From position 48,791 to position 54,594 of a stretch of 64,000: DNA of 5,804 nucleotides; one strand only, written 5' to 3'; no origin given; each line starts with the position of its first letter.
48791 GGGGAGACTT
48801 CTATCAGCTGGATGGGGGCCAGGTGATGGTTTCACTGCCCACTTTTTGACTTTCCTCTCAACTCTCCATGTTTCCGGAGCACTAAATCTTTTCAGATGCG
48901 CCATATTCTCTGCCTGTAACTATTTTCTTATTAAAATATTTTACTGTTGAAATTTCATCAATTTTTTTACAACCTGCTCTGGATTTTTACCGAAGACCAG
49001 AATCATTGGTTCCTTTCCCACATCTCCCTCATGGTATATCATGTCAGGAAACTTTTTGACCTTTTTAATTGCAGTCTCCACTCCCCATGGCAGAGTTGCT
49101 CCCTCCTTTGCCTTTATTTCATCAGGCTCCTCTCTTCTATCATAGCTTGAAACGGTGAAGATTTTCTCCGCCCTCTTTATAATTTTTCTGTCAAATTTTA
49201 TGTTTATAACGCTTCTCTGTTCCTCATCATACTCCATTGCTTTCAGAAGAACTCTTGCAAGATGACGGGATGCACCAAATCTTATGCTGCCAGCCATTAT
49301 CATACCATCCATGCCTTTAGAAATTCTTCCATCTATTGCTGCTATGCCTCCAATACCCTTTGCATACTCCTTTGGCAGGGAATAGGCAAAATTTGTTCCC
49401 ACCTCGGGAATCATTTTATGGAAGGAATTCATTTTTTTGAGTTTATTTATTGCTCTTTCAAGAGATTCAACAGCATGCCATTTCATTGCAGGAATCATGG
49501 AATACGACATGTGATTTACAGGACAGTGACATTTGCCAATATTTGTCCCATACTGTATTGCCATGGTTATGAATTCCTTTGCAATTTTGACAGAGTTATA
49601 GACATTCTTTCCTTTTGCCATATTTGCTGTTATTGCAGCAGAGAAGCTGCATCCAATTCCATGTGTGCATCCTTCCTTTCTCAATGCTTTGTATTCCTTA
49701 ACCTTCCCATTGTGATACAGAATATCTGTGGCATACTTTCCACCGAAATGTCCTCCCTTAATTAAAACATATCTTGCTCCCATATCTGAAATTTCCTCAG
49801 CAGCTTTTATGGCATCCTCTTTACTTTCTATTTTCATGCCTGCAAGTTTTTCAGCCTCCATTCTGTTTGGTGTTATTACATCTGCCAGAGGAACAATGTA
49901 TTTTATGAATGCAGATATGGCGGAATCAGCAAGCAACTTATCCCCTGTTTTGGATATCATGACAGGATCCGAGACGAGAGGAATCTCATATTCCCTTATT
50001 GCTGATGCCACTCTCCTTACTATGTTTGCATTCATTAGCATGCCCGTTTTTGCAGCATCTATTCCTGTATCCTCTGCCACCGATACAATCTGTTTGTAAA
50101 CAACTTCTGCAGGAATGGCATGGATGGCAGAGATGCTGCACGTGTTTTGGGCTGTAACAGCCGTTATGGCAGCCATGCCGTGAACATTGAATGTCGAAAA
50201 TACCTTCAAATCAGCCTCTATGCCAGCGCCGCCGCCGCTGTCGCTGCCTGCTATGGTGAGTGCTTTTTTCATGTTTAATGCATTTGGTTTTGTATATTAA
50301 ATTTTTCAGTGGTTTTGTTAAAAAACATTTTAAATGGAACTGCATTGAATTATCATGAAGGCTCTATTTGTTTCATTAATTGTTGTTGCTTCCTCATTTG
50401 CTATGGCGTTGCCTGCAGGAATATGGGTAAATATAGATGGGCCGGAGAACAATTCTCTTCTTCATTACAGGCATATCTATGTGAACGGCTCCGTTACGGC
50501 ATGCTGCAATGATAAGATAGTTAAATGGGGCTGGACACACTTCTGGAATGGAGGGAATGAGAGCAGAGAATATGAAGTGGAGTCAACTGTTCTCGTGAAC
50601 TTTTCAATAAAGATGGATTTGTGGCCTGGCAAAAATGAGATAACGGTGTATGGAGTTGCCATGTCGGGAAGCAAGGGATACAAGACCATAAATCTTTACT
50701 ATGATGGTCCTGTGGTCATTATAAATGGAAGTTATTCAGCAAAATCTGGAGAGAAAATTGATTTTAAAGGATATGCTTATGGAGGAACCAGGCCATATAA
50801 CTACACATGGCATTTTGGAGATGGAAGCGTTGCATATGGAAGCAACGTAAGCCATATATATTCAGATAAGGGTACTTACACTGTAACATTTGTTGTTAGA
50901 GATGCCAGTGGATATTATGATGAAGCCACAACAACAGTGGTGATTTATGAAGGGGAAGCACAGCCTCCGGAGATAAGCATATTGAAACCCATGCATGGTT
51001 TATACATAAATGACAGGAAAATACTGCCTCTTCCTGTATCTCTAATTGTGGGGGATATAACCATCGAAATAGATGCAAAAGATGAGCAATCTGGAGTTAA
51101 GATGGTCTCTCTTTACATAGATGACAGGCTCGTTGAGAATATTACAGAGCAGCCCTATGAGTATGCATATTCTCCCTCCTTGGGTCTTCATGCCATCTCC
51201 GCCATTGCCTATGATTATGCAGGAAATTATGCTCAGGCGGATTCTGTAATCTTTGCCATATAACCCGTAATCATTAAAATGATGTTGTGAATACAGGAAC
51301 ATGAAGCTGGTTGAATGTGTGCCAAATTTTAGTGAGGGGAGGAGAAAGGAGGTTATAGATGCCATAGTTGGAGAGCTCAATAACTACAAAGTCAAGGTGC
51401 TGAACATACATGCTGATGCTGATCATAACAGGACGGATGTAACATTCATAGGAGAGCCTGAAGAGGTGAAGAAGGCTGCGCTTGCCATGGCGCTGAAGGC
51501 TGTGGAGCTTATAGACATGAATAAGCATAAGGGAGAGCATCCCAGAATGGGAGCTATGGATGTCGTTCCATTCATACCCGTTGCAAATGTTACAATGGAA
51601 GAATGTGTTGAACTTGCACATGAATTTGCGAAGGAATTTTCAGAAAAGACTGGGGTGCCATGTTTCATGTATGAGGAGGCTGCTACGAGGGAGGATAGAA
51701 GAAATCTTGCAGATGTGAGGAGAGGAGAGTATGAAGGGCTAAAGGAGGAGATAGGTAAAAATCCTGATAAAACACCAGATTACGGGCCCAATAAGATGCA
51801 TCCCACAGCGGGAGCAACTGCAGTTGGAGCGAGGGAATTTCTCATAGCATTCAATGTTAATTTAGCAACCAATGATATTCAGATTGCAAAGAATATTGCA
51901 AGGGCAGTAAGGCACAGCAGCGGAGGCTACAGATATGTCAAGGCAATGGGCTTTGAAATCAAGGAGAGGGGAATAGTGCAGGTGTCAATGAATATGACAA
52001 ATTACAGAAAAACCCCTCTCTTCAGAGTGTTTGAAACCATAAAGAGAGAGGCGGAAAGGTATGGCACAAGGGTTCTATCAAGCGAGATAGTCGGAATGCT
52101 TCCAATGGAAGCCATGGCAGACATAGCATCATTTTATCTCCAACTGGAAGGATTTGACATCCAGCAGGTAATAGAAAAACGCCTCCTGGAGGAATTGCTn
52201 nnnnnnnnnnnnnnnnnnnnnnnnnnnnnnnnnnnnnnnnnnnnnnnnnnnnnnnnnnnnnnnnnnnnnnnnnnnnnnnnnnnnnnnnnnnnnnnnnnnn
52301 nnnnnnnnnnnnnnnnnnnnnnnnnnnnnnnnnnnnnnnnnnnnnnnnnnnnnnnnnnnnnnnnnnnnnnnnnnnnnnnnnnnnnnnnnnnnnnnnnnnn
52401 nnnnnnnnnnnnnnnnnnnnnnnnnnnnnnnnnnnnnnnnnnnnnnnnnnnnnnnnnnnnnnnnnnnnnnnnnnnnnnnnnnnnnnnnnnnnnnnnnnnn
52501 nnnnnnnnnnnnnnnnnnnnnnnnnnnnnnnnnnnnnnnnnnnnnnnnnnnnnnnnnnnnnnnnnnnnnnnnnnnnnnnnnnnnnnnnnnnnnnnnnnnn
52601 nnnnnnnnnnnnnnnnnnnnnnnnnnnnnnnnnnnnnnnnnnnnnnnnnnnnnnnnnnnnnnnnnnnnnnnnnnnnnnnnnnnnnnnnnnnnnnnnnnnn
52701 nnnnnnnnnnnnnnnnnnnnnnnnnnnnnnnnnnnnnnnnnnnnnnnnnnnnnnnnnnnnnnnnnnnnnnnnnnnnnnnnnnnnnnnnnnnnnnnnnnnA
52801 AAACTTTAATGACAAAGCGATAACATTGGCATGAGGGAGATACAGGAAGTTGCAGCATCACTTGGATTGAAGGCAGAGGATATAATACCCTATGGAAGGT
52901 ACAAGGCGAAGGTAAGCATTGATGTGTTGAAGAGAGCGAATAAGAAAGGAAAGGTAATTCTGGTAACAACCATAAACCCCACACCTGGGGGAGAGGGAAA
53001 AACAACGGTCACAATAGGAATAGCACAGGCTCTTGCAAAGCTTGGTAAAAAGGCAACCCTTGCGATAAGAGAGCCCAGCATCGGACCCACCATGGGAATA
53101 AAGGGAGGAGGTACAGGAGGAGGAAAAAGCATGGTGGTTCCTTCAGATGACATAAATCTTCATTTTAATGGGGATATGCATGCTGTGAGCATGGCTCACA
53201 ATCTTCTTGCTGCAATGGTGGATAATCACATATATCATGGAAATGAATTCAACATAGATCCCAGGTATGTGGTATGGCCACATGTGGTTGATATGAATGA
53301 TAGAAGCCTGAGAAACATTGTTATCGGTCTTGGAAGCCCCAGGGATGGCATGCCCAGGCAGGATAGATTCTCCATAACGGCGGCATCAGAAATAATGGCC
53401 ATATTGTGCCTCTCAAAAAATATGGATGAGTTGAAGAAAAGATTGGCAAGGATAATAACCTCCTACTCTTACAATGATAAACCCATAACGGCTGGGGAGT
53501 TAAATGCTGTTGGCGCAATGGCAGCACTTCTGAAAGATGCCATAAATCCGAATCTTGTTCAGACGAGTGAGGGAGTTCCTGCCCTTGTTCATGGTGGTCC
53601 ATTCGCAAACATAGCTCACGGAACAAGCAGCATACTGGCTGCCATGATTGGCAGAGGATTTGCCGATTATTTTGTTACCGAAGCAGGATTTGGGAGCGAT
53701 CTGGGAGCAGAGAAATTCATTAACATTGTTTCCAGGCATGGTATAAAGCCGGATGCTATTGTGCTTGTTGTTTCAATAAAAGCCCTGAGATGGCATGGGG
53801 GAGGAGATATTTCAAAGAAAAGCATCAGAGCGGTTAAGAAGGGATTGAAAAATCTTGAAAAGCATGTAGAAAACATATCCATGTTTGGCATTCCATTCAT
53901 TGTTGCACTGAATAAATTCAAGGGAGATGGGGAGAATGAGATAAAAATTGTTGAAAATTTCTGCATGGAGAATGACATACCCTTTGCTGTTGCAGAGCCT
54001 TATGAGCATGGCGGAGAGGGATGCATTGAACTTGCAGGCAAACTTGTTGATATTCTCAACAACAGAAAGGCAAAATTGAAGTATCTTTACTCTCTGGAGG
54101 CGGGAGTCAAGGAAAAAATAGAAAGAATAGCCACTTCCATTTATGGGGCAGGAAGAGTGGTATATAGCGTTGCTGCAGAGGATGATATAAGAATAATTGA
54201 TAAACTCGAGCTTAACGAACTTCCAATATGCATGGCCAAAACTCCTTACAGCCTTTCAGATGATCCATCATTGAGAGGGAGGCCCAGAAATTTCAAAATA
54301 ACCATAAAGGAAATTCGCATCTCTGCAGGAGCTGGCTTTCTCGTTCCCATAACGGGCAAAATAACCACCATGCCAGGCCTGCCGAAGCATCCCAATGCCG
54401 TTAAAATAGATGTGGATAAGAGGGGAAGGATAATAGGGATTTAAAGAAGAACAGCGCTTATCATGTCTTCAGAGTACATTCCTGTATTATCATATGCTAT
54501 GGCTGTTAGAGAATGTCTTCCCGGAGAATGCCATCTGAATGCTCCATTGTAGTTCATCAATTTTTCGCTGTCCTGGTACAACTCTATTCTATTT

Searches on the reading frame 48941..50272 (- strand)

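Call 84: search_protein_families(library=pfam, max_evalue=0.00001, proteins=[window:48941-50272:-])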
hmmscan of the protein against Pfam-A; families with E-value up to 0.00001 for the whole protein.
window:48941-50272:- (443 aa): 3 families
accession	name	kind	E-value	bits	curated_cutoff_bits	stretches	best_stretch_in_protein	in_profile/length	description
PF08543.17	Phos_pyr_kin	-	8.2e-88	294.4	27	1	11-253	1-246/246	Phosphomethylpyrimidine kinase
PF10120.14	ThiN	-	2.7e-59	200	25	1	270-439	1-164/165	Thiamine-phosphate synthase ThiN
PF00294.29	PfkB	-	7.4e-12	45.6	25.8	1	116-241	167-292/302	pfkB family carbohydrate kinase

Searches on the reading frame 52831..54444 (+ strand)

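Call 84: search_protein_families(library=pfam, max_evalue=0.00001, proteins=[window:52831-54444:+])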
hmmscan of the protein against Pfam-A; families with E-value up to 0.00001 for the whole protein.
window:52831-54444:+ (537 aa): 1 family
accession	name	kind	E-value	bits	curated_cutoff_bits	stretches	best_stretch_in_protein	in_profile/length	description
PF01268.25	FTHFS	-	4e-233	775.1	27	1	1-537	12-555/556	Formate--tetrahydrofolate ligase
